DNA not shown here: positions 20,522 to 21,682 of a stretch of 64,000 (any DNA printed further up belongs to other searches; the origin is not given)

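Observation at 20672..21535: In-frame chimera of a truncated sigma54 activator and the C-terminus of FliA: probable scar of a flagellar-cluster deletion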

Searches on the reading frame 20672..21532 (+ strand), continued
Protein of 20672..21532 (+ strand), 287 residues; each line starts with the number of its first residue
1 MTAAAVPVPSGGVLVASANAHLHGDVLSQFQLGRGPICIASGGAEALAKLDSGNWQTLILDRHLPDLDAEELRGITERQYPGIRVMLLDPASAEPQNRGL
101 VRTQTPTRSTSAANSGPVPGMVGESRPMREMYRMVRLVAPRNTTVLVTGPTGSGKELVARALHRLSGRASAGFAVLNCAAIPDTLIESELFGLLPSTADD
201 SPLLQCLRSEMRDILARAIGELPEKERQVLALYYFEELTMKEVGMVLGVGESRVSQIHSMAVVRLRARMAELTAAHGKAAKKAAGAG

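Call 35: find_encoding_contigs(protein=P0010, flank=5000, max_places=3)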
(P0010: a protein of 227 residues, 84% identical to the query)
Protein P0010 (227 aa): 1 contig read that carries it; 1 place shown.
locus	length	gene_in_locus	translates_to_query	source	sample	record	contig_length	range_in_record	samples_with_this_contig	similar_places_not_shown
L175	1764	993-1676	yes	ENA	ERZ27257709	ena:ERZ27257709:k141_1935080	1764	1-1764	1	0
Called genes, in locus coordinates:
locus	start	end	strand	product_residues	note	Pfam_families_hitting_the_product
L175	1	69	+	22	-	?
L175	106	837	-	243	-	PF00891:Methyltransf_2, PF01795:Methyltransf_5 (faint), PF08241:Methyltransf_11, PF08242:Methyltransf_12, PF13649:Methyltransf_25, PF13847:Methyltransf_31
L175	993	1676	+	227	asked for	PF00158:Sigma54_activat, PF14532:Sigma54_activ_2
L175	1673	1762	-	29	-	?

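Call 36: find_encoding_contigs(protein=P0012, flank=5000, max_places=3)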
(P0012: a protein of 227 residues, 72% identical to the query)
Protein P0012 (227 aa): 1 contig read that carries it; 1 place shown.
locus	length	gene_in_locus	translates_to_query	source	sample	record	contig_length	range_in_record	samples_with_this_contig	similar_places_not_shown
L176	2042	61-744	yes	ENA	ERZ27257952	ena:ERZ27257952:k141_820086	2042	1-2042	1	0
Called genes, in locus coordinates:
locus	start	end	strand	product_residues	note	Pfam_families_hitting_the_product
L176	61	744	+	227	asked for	PF00158:Sigma54_activat, PF14532:Sigma54_activ_2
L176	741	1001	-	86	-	-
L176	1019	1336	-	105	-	PF00216:Bac_DNA_binding, PF18291:HU-HIG (weak)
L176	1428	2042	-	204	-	?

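Call 42: find_homologous_proteins(query=P0111, max_evalue=1e-20)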
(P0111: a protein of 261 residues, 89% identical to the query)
Query P0111 (261 aa): 7996 proteins with E <= 1e-20 among 8000 candidates; the best 120 are listed.
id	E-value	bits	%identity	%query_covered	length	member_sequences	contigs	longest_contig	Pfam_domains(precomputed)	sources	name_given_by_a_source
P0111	3.0e-165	566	100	100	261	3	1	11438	PF04545.23,PF04542.21,PF08281.19,PF04539.23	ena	-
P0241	1.2e-153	528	93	100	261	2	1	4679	PF04545.23,PF04542.21,PF08281.19,PF04539.23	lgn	-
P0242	8.9e-151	519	91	100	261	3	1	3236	PF04545.23,PF04542.21,PF08281.19,PF04539.23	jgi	-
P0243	3.9e-141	487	86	98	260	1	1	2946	PF04545.23,PF04542.21,PF08281.19,PF04539.23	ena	-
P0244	1.6e-139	482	86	98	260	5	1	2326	PF04545.23,PF04542.21,PF08281.19,PF04539.23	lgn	-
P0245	9.4e-139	479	86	98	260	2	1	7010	PF04545.23,PF04542.21,PF08281.19,PF04539.23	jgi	jgi:RNA polymerase sigma factor FliA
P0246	1.5e-138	479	85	100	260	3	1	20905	PF04545.23,PF04542.21,PF08281.19,PF04539.23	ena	-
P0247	1.4e-137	475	82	100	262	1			PF04545.23,PF04542.21,PF08281.19,PF04539.23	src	-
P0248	5.5e-137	473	84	98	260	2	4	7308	PF04545.23,PF04542.21,PF08281.19,PF04539.23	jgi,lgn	jgi:RNA polymerase sigma factor for flagellar operon FliA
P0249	2.6e-136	471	83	100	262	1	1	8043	PF04545.23,PF04542.21,PF08281.19,PF04539.23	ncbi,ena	-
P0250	8.8e-135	466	84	97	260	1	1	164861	PF04545.23,PF04542.21,PF08281.19,PF04539.23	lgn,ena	-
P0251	8.5e-134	463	83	100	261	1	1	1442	PF04545.23,PF04542.21,PF08281.19,PF04539.23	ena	-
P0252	1.7e-133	462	82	100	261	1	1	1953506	PF04545.23,PF04542.21,PF08281.19,PF04539.23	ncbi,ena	-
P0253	4.6e-133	461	81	100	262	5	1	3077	PF04545.23,PF04542.21,PF08281.19,PF04539.23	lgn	-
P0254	4.7e-133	461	83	100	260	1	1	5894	PF04545.23,PF04542.21,PF08281.19,PF04539.23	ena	-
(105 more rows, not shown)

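Call 56: search_protein_representatives(protein=window:20672-21532:+)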
Query: 287 residues. Proteins with E-value up to 0.001 (for the whole library): 102816; up to 1e-10: 27338; up to 1e-30: 52. The best 150 are listed.
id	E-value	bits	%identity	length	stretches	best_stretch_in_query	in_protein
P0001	1.0e-179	611.8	100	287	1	1-287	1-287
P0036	1.9e-56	207.7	52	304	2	112-243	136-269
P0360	2.3e-51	191.0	48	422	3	193-270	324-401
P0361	1.6e-50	188.3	49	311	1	13-277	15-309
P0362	2.7e-46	174.4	53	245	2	100-193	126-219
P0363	1.7e-45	171.8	55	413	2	106-194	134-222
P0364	7.3e-45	169.7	48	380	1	34-244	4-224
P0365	1.1e-44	169.2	47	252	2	112-196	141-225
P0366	5.5e-44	166.8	51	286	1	10-197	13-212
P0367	2.7e-43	164.6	52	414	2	92-193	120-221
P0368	5.2e-43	163.7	50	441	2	103-196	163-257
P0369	4.6e-42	160.6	60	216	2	4-139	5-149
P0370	1.6e-41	158.8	54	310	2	97-193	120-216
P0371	7.4e-41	156.6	55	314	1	40-196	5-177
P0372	1.3e-39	152.5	56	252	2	115-182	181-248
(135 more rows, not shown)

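Call 61: predict_structure(alignment_id=A1)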
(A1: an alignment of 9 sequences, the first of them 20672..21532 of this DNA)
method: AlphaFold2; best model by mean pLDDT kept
length: 287 residues; sequences in the alignment: 9
mean_pLDDT: 55.6   pTM: 0.33
mean pLDDT of the five models: 55.6, 55.5, 51.1, 50.6, 49.9
residues with pLDDT >= 90: 7; 70-90: 89; 50-70: 45; < 50: 146
segments of 3 or more residues with pLDDT < 50: 1-10, 31-33, 90-204, 209-211, 275-287
pLDDT, mean of each block of 10 residues (from residue 1): 28 73 57 64 83 78 79 82 69 31 25 30 42 43 45 43 44 36 33 38 45 61 81 68 87 87 70 48 34
secondary structure, 60 per line:
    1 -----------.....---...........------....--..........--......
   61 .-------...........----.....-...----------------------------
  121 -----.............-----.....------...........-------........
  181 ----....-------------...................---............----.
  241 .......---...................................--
elements in order: E12-16 H20-30 E37-40 H43-52 E55-61 H69-79 E84-88 H126-138 E144-148 H155-165 E173-177 H185-188 H202-220 H224-235 H240-247 H251-285
